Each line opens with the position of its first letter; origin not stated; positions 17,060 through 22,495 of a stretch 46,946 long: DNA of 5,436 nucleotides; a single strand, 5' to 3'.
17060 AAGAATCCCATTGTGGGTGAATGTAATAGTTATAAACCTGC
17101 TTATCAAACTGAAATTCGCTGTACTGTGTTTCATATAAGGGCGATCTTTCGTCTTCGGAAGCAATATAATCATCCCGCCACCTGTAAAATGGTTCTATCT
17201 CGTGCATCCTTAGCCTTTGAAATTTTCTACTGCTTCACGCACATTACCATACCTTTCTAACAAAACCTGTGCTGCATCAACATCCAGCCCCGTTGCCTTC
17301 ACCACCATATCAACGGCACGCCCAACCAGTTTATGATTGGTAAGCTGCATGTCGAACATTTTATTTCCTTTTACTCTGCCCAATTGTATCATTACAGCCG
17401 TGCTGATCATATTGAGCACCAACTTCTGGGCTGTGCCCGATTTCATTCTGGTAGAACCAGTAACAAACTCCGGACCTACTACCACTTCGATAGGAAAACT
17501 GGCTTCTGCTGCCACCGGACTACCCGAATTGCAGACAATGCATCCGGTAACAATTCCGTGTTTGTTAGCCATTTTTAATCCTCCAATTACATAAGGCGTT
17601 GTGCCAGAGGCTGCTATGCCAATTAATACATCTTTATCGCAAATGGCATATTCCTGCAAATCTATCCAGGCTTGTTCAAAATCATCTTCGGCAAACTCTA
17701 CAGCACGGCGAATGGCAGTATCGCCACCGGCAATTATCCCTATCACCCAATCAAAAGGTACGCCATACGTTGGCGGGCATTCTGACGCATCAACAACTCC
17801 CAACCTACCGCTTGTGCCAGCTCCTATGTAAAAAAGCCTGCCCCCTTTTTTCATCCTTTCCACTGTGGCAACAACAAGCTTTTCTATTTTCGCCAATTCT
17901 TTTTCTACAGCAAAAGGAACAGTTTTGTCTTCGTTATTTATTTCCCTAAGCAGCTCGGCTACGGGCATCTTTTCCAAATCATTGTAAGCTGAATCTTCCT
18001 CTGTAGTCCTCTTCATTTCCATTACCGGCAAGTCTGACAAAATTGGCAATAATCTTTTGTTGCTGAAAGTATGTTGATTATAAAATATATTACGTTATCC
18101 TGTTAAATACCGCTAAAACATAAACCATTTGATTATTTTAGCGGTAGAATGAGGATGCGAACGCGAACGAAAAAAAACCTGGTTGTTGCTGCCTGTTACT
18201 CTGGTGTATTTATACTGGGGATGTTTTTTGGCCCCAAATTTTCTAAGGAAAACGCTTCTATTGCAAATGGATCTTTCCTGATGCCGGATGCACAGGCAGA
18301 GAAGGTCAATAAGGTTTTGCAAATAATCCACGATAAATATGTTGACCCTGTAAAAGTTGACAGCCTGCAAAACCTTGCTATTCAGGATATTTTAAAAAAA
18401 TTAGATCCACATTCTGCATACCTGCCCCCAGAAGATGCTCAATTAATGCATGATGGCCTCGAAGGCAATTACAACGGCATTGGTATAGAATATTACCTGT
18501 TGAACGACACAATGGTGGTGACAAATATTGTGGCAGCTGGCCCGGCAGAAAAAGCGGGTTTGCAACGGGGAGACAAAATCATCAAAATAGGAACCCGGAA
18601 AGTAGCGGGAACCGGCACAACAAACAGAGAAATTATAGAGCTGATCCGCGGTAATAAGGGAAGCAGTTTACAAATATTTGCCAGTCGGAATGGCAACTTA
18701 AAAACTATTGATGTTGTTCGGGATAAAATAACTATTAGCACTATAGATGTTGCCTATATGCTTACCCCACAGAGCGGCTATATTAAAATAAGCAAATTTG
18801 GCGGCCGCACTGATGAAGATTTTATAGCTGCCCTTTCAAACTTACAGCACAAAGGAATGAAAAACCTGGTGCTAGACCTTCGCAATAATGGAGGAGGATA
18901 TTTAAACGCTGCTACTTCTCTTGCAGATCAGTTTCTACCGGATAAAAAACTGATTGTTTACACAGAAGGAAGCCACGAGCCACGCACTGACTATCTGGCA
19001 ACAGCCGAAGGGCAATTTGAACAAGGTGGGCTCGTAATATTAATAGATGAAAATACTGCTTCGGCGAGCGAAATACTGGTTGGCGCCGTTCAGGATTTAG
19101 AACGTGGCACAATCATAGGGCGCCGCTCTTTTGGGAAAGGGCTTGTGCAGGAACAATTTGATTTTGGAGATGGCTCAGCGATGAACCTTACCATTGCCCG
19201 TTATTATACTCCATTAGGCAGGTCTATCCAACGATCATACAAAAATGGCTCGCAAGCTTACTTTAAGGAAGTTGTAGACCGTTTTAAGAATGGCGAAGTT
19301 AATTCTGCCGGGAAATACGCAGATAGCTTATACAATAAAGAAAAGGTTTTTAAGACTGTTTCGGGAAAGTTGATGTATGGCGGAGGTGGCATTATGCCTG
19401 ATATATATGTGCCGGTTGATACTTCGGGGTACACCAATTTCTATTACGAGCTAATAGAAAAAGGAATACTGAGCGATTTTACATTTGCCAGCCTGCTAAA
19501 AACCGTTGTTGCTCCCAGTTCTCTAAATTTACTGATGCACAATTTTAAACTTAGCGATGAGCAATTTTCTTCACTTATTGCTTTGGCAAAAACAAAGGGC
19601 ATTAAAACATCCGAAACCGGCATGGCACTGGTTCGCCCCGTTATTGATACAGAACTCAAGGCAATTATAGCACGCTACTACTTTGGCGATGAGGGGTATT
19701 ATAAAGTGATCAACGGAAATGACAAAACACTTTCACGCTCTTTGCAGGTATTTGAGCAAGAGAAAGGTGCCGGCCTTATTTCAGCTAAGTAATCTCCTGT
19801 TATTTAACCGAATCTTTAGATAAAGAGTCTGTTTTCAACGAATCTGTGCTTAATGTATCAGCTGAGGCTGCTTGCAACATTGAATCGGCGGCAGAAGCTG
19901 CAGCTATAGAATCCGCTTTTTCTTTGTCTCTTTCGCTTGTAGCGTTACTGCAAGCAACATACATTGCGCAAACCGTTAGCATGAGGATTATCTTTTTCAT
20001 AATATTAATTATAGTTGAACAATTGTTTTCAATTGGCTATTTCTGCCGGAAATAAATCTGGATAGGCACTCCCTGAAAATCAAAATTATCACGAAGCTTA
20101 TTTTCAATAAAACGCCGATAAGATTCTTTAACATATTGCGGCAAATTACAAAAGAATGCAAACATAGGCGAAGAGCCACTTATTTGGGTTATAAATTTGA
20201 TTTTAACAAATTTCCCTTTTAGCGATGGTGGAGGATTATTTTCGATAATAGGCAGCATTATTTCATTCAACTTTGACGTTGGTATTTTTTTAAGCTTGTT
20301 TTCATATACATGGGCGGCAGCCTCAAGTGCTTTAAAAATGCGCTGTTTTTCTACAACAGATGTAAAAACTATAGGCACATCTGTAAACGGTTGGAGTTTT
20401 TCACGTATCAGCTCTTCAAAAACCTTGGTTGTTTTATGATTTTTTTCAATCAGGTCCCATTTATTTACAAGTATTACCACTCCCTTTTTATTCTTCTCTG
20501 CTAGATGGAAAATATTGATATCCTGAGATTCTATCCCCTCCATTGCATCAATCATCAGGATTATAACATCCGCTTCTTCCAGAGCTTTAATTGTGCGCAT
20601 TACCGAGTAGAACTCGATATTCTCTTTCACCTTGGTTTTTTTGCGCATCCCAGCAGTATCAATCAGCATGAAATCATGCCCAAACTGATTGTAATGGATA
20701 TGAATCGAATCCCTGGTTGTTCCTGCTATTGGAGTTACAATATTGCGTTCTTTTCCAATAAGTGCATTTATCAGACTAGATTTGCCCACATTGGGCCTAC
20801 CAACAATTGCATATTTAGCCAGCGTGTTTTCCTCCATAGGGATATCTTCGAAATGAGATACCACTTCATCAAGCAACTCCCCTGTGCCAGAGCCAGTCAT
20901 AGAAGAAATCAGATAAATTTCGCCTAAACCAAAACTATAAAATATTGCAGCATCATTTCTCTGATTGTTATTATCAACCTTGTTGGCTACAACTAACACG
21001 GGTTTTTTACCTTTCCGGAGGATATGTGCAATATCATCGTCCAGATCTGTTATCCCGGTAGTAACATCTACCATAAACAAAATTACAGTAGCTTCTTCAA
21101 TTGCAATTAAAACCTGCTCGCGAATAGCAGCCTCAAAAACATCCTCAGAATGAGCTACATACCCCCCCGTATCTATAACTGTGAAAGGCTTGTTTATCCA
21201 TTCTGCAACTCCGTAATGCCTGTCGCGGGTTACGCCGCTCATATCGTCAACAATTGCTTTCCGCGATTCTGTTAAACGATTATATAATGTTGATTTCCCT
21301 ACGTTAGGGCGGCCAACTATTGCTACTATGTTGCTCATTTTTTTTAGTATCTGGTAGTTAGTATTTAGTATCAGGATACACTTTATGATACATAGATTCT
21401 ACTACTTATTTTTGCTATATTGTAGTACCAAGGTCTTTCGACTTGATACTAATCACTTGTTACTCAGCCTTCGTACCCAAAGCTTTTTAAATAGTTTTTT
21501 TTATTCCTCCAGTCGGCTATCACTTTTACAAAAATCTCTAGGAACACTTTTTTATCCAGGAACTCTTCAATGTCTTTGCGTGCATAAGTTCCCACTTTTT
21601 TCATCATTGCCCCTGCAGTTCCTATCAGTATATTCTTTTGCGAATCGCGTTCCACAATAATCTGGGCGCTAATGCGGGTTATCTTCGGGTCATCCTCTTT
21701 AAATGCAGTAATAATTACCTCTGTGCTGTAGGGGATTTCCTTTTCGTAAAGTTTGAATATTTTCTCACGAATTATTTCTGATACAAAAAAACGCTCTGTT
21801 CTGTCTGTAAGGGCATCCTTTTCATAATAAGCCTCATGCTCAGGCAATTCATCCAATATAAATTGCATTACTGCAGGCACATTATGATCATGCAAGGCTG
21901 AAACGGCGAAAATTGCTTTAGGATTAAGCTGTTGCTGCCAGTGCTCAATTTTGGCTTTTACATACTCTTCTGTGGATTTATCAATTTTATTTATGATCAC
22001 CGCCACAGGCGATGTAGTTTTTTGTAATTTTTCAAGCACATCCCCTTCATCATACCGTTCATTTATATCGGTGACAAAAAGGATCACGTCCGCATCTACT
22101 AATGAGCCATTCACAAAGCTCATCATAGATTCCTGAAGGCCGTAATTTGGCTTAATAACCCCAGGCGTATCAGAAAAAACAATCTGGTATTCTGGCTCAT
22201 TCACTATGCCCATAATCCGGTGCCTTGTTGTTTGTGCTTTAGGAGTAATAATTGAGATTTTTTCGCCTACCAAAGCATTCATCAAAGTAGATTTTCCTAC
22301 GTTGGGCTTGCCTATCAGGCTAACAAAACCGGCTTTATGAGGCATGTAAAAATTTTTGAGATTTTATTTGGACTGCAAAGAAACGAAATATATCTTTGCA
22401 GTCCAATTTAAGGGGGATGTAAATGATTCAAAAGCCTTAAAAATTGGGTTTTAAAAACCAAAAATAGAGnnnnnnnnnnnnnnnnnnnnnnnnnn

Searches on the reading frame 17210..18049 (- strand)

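Call 8: search_protein_families(library=pfam, proteins=[window:17210-18049:-], max_evalue=0.001)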
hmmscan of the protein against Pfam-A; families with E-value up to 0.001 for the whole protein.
window:17210-18049:- (279 aa): 5 families
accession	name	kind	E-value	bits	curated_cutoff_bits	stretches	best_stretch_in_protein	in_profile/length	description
PF22645.1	GKRP_SIS_N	-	3.7e-17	62.5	27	1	55-161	2-112/113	Glucokinase regulatory protein N-terminal SIS domain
PF22198.1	GKRP_SIS_2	-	7e-07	29.6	27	1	53-110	5-62/191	Glucokinase regulatory protein, second SIS domain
PF01380.27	SIS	-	5.1e-06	26.8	25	1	137-215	52-128/131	SIS domain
PF20741.3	GKRP-like_C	-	1e-05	26.4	27.7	1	229-264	2-37/100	C-terminal lid domain of glucokinase regulatory protein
PF13580.11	SIS_2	-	2.4e-05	24.8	27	0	131-166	96-131/138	SIS domain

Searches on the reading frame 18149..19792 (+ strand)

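Call 8: search_protein_families(library=pfam, proteins=[window:18149-19792:+], max_evalue=0.001)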
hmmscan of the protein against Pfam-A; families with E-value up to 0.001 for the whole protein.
window:18149-19792:+ (547 aa): 5 families
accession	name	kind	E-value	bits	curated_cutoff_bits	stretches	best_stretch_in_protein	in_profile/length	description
PF03572.23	Peptidase_S41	-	2.3e-49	167.6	24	1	210-362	3-156/165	Peptidase family S41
PF13180.12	PDZ_2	-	1.4e-10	41.8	27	1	110-189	2-78/80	PDZ domain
PF17820.7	PDZ_6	-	1.1e-09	38.3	27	1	123-174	1-48/54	PDZ domain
PF00595.29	PDZ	-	1.1e-06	29.3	23.2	1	119-171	24-74/81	PDZ domain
PF22694.1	CtpB_N-like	-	4.2e-06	27.6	27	1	48-92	36-81/85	Activating protease CtpB N-terminal domain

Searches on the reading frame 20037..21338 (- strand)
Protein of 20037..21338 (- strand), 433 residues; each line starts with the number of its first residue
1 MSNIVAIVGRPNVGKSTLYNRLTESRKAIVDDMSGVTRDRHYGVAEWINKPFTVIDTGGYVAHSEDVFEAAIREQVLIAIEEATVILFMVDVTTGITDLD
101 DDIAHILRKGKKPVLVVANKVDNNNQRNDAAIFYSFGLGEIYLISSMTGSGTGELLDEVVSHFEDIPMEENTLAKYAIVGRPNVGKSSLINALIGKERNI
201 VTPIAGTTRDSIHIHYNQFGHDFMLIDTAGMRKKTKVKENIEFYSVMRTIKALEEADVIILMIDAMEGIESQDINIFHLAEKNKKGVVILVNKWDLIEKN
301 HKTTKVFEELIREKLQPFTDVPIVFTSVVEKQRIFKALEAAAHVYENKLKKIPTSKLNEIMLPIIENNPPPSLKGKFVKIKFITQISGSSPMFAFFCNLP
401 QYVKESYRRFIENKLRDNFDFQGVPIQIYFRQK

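Call 8: search_protein_families(library=pfam, proteins=[window:20037-21338:-], max_evalue=0.001)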
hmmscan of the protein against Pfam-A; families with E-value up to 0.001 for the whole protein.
window:20037-21338:- (433 aa): 19 families
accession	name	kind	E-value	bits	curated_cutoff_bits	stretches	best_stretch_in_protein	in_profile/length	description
PF01926.29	MMR_HSR1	-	1e-59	200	21.9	2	5-120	2-113/113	50S ribosome-binding GTPase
PF14714.11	KH_dom-like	-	4.1e-32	110.8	27.3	1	351-431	1-81/81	KH-domain-like of EngA bacterial GTPase enzymes, C-terminal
PF02421.24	FeoB_N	-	9.1e-27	93.9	27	2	175-334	2-149/156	Ferrous iron transport protein B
PF00009.33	GTP_EFTU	-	1e-21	77.9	26.5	2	206-343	54-184/188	Elongation factor Tu GTP binding domain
PF00350.29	Dynamin_N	-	2.4e-14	54.1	27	1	177-218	2-42/168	Dynamin family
PF03193.22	RsgA_GTPase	-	2.9e-12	47.2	30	1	73-233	15-170/174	RsgA GTPase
PF04548.22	AIG1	-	3.4e-09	36.8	27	0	178-276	5-103/212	AIG1 family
PF08477.19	Roc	-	3.1e-08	34.3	27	0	175-295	1-119/119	Ras of Complex, Roc, domain of DAPkinase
PF00071.28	Ras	-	1.1e-07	32.1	21.6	0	175-321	1-141/162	Ras family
PF10662.15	PduV-EutP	-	2.4e-07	31.1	21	0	5-157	4-139/143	Ethanolamine utilisation - propanediol utilisation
PF00025.27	Arf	-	3.9e-07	30.1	22.3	0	173-339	14-168/174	ADP-ribosylation factor family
PF00005.33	ABC_tran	-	1.9e-06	29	25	0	174-251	12-80/137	ABC transporter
PF09439.16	SRPRB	-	2.5e-06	27.4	25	0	3-98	4-88/178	Signal recognition particle receptor beta subunit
PF13401.12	AAA_22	-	1.1e-05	26.2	27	0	3-117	6-90/130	AAA domain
PF02492.25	cobW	-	2.4e-05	24.4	20.7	0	221-312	84-170/180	CobW/HypB/UreG, nucleotide-binding domain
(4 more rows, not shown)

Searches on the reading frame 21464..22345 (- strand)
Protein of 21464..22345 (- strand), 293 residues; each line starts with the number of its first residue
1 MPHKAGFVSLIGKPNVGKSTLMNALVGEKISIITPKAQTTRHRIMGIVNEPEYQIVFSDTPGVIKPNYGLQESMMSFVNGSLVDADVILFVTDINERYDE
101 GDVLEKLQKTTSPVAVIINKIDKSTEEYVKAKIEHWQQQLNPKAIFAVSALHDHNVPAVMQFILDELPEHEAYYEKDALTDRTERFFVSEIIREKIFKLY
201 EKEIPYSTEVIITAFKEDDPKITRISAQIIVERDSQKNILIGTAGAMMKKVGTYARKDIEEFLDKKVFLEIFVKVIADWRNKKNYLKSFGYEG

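Call 8: search_protein_families(library=pfam, proteins=[window:21464-22345:-], max_evalue=0.001)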
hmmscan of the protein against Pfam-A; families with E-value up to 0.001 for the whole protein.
window:21464-22345:- (293 aa): 9 families
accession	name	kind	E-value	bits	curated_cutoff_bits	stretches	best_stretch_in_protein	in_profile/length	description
PF01926.29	MMR_HSR1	-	1e-25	90.4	21.9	1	8-120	2-113/113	50S ribosome-binding GTPase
PF07650.23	KH_2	-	2.4e-17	63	22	1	203-280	1-78/78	KH domain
PF02421.24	FeoB_N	-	2.6e-11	43.7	27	1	8-160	3-153/156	Ferrous iron transport protein B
PF00350.29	Dynamin_N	-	4.7e-10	40.2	27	1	52-120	100-167/168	Dynamin family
PF10662.15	PduV-EutP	-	2.8e-08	34.1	21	1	9-163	5-141/143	Ethanolamine utilisation - propanediol utilisation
PF00009.33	GTP_EFTU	-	1.8e-07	31.4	26.5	1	33-168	55-187/188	Elongation factor Tu GTP binding domain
PF03193.22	RsgA_GTPase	-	3.7e-06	27.3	30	0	7-65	108-170/174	RsgA GTPase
PF04548.22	AIG1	-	5.5e-05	23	27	1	10-109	5-109/212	AIG1 family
PF00071.28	Ras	-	0.00012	22.2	21.6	1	10-166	4-159/162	Ras family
